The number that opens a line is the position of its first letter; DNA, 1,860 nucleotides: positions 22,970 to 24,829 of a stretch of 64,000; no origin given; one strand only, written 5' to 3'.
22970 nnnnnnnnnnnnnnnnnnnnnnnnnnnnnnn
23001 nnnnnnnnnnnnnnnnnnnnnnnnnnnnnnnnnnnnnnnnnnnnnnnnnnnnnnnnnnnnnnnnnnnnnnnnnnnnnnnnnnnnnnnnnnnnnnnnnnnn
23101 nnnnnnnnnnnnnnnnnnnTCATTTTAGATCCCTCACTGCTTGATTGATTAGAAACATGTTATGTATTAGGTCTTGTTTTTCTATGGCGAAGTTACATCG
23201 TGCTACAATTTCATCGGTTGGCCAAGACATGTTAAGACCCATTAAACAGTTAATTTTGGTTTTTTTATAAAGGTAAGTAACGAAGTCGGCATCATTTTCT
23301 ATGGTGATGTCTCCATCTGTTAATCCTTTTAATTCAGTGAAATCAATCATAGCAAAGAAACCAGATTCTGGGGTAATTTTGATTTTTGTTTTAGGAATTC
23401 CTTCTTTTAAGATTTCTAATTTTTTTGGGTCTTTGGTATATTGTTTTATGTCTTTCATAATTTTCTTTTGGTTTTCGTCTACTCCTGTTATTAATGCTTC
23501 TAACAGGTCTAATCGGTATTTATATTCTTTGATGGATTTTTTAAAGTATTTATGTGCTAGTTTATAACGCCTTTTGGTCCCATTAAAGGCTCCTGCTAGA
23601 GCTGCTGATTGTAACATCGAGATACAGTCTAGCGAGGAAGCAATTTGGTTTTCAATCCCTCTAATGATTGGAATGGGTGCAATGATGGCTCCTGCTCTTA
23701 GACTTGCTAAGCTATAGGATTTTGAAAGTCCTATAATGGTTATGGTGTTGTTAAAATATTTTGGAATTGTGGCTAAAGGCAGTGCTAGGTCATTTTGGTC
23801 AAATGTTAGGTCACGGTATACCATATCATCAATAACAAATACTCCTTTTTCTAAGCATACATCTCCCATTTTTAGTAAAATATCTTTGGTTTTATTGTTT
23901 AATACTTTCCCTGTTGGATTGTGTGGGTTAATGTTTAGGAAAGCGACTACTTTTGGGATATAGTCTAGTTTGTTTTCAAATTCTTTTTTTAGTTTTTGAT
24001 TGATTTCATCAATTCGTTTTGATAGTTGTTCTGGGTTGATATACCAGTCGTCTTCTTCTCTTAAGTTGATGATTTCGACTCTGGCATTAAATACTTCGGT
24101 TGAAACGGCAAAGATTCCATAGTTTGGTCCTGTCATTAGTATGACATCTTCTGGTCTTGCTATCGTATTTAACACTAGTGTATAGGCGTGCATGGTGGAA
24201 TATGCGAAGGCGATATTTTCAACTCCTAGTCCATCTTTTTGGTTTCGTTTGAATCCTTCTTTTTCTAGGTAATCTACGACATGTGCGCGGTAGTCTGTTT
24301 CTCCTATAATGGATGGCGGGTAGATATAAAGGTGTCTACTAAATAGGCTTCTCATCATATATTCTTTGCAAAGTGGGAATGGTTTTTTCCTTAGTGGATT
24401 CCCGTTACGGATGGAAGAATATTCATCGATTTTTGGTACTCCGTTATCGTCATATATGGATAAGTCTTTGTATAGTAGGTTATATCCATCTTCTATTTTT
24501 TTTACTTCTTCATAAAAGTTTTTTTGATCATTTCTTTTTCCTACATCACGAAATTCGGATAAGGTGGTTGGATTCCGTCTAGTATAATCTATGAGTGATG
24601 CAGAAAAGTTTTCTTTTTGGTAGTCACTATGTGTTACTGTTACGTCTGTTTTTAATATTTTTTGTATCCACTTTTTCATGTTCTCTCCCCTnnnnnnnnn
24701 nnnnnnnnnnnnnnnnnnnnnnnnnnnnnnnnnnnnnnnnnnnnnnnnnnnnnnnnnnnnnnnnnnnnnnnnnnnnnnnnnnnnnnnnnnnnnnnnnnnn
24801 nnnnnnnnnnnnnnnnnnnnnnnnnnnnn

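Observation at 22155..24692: ATP-grasp ligase and extended class I aminotransferase pair welded into the dnaB-dnaI replication operon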

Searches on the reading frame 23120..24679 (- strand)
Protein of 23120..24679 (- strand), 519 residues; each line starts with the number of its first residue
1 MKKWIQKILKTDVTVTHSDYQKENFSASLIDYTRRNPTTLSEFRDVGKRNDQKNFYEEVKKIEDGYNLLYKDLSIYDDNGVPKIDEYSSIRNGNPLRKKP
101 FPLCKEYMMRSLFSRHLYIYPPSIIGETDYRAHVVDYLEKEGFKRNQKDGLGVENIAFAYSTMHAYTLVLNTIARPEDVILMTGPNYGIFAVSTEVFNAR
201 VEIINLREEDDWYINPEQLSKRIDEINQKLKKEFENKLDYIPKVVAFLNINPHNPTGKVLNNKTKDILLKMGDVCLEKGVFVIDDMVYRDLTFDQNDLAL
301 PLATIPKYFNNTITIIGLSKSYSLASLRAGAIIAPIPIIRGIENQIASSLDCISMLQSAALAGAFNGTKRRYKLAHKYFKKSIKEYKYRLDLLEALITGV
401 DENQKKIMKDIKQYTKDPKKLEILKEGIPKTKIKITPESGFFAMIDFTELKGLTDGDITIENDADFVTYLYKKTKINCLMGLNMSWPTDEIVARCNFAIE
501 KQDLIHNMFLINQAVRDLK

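Call 3: search_protein_families(library=pfam, proteins=[window:23120-24679:-], max_evalue=0.01)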
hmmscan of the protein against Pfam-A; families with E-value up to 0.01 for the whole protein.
window:23120-24679:- (519 aa): 1 family
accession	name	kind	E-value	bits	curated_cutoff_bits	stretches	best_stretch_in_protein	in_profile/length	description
PF00155.27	Aminotran_1_2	-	9.1e-23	81.5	19.7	1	125-393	42-286/361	Aminotransferase class I and II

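Call 4: search_protein_families(library=ncbifam, proteins=[window:23120-24679:-], max_evalue=0.01)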
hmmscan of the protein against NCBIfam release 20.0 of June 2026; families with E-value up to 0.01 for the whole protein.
window:23120-24679:- (519 aa): 57 families (the best 25 are shown)
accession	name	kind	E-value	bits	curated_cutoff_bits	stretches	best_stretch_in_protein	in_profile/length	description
NF041364.1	GntC_guanitoxin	equivalog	1.9e-20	73.1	415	1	154-391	61-280/356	guanitoxin biosynthesis PLP-dependent (S)-gamma-hydroxy-L-arginine cyclodehydratase GntC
NF005744.0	PRK07568.1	subfamily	3.1e-20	72.3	389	1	125-399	66-307/398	pyridoxal phosphate-dependent aminotransferase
NF004870.0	PRK06225.1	equivalog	3.2e-19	68.9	351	1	104-364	46-269/380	pyridoxal phosphate-dependent aminotransferase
NF004975.0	PRK06348.1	equivalog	1.6e-18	66.8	549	1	126-412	67-326/384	pyridoxal phosphate-dependent aminotransferase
TIGR01265.1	tyr_nico_aTase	subfamily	1.8e-18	66.8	292.45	1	94-372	40-299/403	tyrosine/nicotianamine family aminotransferase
NF004770.0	PRK06108.1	subfamily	9.5e-18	64.2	422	1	146-367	89-292/396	pyridoxal phosphate-dependent aminotransferase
NF004769.0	PRK06107.1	equivalog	2.8e-16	59.3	617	1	249-402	172-316/402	aspartate transaminase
NF005817.0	PRK07683.1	equivalog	5.9e-16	58.1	575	1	245-388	163-300/387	aminotransferase A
NF005593.0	PRK07324.1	equivalog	6.3e-16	58.4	476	1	154-355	81-257/373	aminotransferase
TIGR04350.1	C_S_lyase_PatB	subfamily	8.3e-16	57.9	340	1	153-383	83-296/384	PatB family C-S lyase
NF041091.1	asp_aminotase_Arch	equivalog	1.2e-15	57.2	550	1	155-381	89-297/376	aspartate aminotransferase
NF004621.0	PRK05957.1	equivalog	4.1e-15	55.4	498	1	172-396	108-306/389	pyridoxal phosphate-dependent aminotransferase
NF004937.0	PRK06290.1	equivalog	4.5e-15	55.3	585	1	126-420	82-343/410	LL-diaminopimelate aminotransferase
TIGR01141.1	hisC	equivalog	8.7e-15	54.4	276.55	1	150-362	69-251/349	histidinol-phosphate transaminase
NF005855.0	PRK07777.1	equivalog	1.3e-14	54.4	553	1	178-364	114-276/391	pyridoxal phosphate-dependent aminotransferase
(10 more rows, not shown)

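Call 9: find_homologous_proteins(query=window:23120-24679:-, max_evalue=0.001)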
Query window:23120-24679:- (519 aa): 678 proteins with E <= 0.001 among 8000 candidates; the best 120 are listed.
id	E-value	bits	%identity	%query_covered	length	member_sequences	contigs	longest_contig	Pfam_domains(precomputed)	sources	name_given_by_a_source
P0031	0.0e+0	1171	100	100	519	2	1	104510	PF00155.28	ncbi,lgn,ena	-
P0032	0.0e+0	1023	86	100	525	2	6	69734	PF00155.28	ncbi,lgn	-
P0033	5.2e-268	908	78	100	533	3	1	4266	PF00155.28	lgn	-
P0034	5.3e-228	776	67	98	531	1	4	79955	PF00155.28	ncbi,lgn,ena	-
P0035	1.7e-223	761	65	100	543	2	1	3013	PF00155.28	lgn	-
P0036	5.3e-223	759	65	100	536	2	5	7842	PF00155.28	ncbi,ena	-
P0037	2.6e-220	751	63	99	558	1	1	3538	PF00155.28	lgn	-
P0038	1.7e-210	718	63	100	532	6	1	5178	PF00155.28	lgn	-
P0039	2.0e-208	711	63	97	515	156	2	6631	PF00155.28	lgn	-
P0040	9.0e-208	709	61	100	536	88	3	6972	PF00155.28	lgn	-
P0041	1.8e-205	702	61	100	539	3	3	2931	PF00155.28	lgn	-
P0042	1.1e-196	673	58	98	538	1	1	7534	PF00155.28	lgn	-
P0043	2.7e-194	665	57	98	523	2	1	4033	PF00155.28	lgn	-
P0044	1.8e-188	645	55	98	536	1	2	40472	PF00155.28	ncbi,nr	ncbi:MAG: pyridoxal phosphate-dependent aminotransferase [Clostridium sp.]|nr:pyridoxal phosphate-de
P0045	9.7e-188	643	55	100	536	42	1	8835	PF00155.28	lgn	-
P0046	1.1e-185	636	55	98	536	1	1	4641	PF00155.28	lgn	-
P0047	1.4e-182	626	55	98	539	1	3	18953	PF00155.28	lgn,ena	-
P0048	5.3e-182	624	55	94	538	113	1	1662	PF00155.28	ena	-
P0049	2.7e-181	622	54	100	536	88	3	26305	PF00155.28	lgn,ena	-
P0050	1.3e-180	620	54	100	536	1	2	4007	PF00155.28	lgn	-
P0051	4.5e-180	618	54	98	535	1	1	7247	PF00155.28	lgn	-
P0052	3.6e-179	615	54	99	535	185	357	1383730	PF00155.28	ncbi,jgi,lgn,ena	jgi:aspartate/methionine/tyrosine aminotransferase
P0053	5.4e-179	614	54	99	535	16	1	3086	PF00155.28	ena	-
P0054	5.9e-178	611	53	99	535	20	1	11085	PF00155.28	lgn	-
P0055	9.3e-178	610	53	100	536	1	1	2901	PF00155.28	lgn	-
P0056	3.1e-177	608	54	97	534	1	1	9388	PF00155.28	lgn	-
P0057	3.7e-177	608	54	99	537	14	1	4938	PF00155.28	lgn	-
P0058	2.2e-176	606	54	100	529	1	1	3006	PF00155.28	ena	-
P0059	2.3e-176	606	53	100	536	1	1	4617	PF00155.28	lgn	-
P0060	3.6e-176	605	54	99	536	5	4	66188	PF00155.28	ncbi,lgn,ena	-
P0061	6.6e-176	604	56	98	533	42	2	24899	PF00155.28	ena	-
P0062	7.7e-176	604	53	99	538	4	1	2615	PF00155.28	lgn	-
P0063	9.3e-176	604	53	99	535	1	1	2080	PF00155.28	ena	-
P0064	5.2e-174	598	53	100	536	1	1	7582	PF00155.28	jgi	-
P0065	8.7e-173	594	53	100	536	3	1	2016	PF00155.28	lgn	-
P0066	1.1e-171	590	53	98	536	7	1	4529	PF00155.28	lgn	-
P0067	1.7e-171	589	51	100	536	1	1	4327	PF00155.28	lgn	-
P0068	1.1e-168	580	51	98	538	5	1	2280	PF00155.28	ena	-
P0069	1.7e-168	580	52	100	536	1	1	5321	PF00155.28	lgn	-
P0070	9.2e-168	577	53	97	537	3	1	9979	PF00155.28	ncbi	ncbi:MAG: pyridoxal phosphate-dependent aminotransferase [Bacilli bacterium]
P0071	2.2e-166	573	52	100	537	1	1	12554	PF00155.28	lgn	-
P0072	4.0e-164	565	51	100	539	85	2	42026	PF00155.28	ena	-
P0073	5.8e-164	565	51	98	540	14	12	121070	PF00155.28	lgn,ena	-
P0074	6.8e-164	564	49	100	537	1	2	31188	PF00155.28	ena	-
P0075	1.5e-163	563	50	99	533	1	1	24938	PF00155.28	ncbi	ncbi:MAG: aminotransferase class I/II-fold pyridoxal phosphate-dependent enzyme [Bacilli bacterium]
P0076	1.4e-162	560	51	100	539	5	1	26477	PF00155.28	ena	-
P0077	3.2e-162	559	52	100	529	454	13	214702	PF00155.28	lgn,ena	-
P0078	1.1e-161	557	51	100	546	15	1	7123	PF00155.28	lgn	-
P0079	1.7e-161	557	51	98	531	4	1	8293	PF00155.28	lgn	-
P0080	2.6e-161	556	51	100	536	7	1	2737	PF00155.28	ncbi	ncbi:MAG: pyridoxal phosphate-dependent aminotransferase [Bacilli bacterium]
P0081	3.3e-161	556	50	100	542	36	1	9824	PF00155.28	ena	-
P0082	3.3e-161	556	49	100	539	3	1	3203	PF00155.28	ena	-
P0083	4.6e-161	555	52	99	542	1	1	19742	PF00155.28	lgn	-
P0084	5.1e-161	555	49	100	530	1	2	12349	PF00155.28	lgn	-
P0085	5.4e-161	555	51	100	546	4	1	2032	PF00155.28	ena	-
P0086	1.2e-160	554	50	100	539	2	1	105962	PF00155.28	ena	-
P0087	1.3e-160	554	50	99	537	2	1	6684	PF00155.28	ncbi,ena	-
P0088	1.8e-160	553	51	98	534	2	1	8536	PF00155.28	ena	-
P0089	2.0e-160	553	50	98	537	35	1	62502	PF00155.28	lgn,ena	-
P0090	2.1e-160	553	51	99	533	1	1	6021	PF00155.28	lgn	-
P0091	6.7e-160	551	51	100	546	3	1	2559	PF00155.28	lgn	-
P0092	8.1e-160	551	50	100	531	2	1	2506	PF00155.28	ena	-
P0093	1.7e-158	547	49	100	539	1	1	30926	PF00155.28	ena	-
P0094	7.9e-158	544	50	100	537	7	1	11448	PF00155.28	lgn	-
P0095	1.7e-157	543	50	100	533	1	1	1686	PF00155.28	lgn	-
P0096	1.8e-157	543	49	97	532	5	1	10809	PF00155.28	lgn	-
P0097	3.1e-157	542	49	100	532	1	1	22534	PF00155.28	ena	-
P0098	3.5e-157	542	50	100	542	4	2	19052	PF00155.28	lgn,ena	-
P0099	8.5e-157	541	50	97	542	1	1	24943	PF00155.28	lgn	-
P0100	8.8e-157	541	49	100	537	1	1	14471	PF00155.28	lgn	-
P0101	2.4e-156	540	49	98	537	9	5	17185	PF00155.28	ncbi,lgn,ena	-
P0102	3.2e-156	539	50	100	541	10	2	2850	PF00155.28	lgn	-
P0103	6.3e-156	538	50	100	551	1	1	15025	PF00155.28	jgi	-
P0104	7.4e-156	538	50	100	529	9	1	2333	PF00155.28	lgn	-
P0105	1.3e-155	537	49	97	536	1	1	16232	PF00155.28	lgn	-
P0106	3.0e-155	536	48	98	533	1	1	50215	PF00155.28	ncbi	-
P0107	1.0e-154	534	49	100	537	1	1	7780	PF00155.28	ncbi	-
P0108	1.3e-154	534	48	100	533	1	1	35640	PF00155.28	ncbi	-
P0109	1.8e-154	533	48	100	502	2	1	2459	PF00155.28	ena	-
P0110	2.2e-154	533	48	100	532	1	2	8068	PF00155.28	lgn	-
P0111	5.7e-154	532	49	100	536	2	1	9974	PF00155.28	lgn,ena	-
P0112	2.7e-153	529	49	97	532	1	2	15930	PF00155.28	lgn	-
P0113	6.3e-153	528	48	98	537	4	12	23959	PF00155.28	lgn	-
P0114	2.8e-152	526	47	98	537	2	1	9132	PF00155.28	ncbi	-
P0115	2.9e-152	526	48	100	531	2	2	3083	PF00155.28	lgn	-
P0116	2.3e-150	520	49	98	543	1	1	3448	PF00155.28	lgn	-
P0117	5.2e-149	515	48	98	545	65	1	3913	PF00155.28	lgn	-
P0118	2.3e-148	513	57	79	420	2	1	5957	PF00155.28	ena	-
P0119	4.2e-148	512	47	100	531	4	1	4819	PF00155.28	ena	-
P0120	8.7e-146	505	46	98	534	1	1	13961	PF00155.28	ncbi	-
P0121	2.3e-143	497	47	100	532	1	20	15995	PF00155.28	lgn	-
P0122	6.8e-141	489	48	96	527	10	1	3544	PF00155.28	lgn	-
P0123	1.3e-138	481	46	100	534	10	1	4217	PF00155.28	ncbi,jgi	jgi:aspartate/methionine/tyrosine aminotransferase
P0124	6.5e-138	479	43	100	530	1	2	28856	PF00155.28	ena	-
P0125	1.4e-136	474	44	98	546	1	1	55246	PF00155.28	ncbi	-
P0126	2.1e-135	470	44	100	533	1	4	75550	PF00155.28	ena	-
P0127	1.4e-134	468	47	92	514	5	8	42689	PF00155.28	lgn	-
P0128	1.5e-132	461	45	96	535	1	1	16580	PF00155.28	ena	-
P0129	4.0e-132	460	47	96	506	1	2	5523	PF00155.28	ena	-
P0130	5.2e-132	459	46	97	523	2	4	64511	PF00155.28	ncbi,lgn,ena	-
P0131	6.1e-132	459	43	100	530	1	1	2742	PF00155.28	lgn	-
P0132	8.6e-132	459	45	100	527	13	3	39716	PF00155.28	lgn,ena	-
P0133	9.7e-132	458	44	100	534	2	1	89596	PF00155.28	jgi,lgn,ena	-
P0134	1.1e-131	458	47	92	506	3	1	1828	PF00155.28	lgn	-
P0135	2.0e-131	457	45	100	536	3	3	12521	PF00155.28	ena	-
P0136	6.6e-131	456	47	92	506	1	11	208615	PF00155.28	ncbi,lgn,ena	-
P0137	1.7e-130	454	45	95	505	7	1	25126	PF00155.28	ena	-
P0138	2.7e-130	454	46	92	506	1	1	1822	PF00155.28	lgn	-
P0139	4.0e-130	453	42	100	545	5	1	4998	PF00155.28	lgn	-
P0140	5.5e-130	453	46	92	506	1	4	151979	PF00155.28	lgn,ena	-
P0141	5.6e-130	453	47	95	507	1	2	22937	PF00155.28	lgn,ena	-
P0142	1.2e-129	451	46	91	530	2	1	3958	PF00155.28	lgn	-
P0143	1.5e-129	451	46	93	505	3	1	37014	PF00155.28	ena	-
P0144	1.5e-129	451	47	91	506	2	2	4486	PF00155.28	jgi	-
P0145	1.5e-129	451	46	92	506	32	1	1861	PF00155.28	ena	-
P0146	1.7e-129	451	45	96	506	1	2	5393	PF00155.28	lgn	-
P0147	2.3e-129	451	46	92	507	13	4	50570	PF00155.28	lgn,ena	-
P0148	3.0e-129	450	47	92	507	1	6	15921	PF00155.28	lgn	-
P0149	3.7e-129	450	46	92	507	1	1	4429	PF00155.28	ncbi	-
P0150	4.1e-129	450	42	100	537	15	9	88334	PF00155.28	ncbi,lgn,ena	-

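Call 13: search_solved_structures(query=window:23120-24679:-, max_evalue=0.00001, show_alignments=2)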
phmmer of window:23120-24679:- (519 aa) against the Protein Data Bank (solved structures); distinct sequences matched with E-value up to 0.00001: 31.
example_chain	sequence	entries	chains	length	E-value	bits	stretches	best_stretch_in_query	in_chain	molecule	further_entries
4dgt_A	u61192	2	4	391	6e-15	58.2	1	158-335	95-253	Putative pyridoxal phosphate-dependent transferase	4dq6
6qp3_A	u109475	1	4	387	9.8e-13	50.9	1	233-340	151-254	Cystathionine beta-lyase PatB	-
2zjg_A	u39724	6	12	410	4e-12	48.9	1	233-400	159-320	Kynurenine-oxoglutarate transaminase 3 | Kynurenine--oxoglutarate transaminase 3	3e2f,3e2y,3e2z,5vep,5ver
5veq_A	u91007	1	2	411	4e-12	48.9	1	233-400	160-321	Kynurenine--oxoglutarate transaminase 3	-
1dju_A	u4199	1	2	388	1.4e-10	43.8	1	117-374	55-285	AROMATIC AMINOTRANSFERASE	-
1gd9_A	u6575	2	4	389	1.4e-10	43.8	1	117-374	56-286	ASPARTATE AMINOTRANSFERASE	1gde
7qug_A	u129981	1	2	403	1.4e-10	43.8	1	232-383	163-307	carbon-sulfur lyase FnaPatB1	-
3b46_A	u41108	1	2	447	1e-09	40.9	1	161-335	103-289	Aminotransferase BNA3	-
4my5_A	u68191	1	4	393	1.9e-09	40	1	163-382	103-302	Putative amino acid aminotransferase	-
1j32_A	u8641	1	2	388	4.7e-09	38.8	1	241-368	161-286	aspartate aminotransferase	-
9k71_A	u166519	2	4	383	4.9e-09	38.7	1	231-340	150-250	cysteine-S-conjugate beta-lyase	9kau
5veh_A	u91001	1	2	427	6e-09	38.4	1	248-400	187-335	Kynurenine aminotransferase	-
1yiy_A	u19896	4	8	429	6.1e-09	38.4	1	248-400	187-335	kynurenine aminotransferase; glutamine transaminase K | kynurenine aminotransferase; glutamine transaminase | Kynurenine aminotransferase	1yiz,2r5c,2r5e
8juj_A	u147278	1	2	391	6.8e-09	38.2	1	180-340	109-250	Aspartate aminotransferase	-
6f77_A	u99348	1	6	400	7.8e-09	38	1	225-367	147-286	Aspartate aminotransferase A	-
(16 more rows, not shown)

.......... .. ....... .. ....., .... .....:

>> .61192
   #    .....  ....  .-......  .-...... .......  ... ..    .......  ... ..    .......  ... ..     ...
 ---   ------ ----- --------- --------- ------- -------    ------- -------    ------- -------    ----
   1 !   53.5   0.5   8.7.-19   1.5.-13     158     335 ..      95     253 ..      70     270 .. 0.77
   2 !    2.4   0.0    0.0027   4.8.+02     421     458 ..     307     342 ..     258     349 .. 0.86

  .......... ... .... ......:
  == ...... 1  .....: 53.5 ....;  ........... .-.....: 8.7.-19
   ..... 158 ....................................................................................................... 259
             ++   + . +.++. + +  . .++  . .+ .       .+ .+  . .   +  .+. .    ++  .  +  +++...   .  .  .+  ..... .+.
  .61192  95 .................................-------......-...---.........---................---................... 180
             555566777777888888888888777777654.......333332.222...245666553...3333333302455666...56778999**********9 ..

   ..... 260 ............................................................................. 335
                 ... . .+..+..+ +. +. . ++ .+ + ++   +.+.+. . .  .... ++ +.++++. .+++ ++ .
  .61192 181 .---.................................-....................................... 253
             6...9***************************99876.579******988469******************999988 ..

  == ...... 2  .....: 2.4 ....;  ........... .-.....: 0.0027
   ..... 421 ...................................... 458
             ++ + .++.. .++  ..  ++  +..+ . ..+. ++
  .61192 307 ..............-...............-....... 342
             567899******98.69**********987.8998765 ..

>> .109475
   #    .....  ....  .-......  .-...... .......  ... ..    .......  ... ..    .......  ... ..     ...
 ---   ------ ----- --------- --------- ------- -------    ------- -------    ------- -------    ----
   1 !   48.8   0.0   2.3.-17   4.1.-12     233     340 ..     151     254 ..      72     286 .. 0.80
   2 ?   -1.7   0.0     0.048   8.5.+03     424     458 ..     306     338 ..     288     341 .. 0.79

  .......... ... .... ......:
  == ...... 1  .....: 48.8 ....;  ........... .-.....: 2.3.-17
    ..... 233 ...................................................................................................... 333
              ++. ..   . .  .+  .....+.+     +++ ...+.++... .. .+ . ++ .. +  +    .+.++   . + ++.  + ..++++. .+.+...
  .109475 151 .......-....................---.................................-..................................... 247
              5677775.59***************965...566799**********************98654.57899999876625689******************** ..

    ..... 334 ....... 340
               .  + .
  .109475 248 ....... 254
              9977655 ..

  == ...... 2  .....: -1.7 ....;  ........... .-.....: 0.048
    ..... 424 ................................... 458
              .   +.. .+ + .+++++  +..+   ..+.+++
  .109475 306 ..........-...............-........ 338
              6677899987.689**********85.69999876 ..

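Call 15: find_encoding_contigs(protein=P0052, flank=7000, max_places=3)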
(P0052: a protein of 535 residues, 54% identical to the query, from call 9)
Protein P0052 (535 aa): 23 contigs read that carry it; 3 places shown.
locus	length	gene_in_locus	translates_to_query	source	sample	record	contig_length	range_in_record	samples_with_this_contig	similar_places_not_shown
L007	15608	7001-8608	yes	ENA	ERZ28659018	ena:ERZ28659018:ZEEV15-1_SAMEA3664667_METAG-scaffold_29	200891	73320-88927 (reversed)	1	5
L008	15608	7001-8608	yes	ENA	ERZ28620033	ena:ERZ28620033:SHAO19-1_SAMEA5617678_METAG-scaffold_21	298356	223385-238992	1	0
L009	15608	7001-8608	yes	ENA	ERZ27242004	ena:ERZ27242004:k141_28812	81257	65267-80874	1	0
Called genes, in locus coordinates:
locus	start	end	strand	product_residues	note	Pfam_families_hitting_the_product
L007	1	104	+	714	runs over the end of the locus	PF00535:Glycos_transf_2, PF13641:Glyco_tranf_2_3, PF00534:Glycos_transf_1, PF13692:Glyco_trans_1_4 (faint)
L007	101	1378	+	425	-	PF02655:ATP-grasp_3, PF13535:ATP-grasp_4 (faint), PF15632:ATPgrasp_Ter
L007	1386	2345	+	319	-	PF00535:Glycos_transf_2, PF10111:Glyco_tranf_2_2, PF13641:Glyco_tranf_2_3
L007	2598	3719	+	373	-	PF20706:GT4-conflict, PF00534:Glycos_transf_1, PF13692:Glyco_trans_1_4, PF13524:Glyco_trans_1_2 (weak)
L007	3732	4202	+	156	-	PF08660:Alg14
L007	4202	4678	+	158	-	PF04101:Glyco_tran_28_C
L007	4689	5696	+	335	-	PF00106:adh_short, PF01073:3Beta_HSD, PF01370:Epimerase, PF02719:Polysacc_synt_2, PF04321:RmlD_sub_bind, PF07993:NAD_binding_4 (weak), PF08659:KR, PF16363:GDP_Man_Dehyd, +2 more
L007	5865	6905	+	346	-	PF00154:RecA_N, PF06745:ATPase (weak), PF08423:Rad51, PF13479:AAA_24 (weak), PF21096:RecA_C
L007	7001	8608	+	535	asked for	PF00155:Aminotran_1_2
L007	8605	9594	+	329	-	PF27100:DcsG_N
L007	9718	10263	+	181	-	-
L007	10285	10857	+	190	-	-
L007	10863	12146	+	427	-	PF01979:Amidohydro_1, PF07969:Amidohydro_3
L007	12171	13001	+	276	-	PF02661:Fic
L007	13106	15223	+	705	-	PF13191:AAA_16 (weak), PF23569:NBD_SMAX1, PF00004:AAA, PF17871:AAA_lid_9, PF00004:AAA, PF07724:AAA_2, PF07728:AAA_5, PF10431:ClpB_D2-small, +9 more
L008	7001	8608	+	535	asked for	PF00155:Aminotran_1_2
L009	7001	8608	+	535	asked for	PF00155:Aminotran_1_2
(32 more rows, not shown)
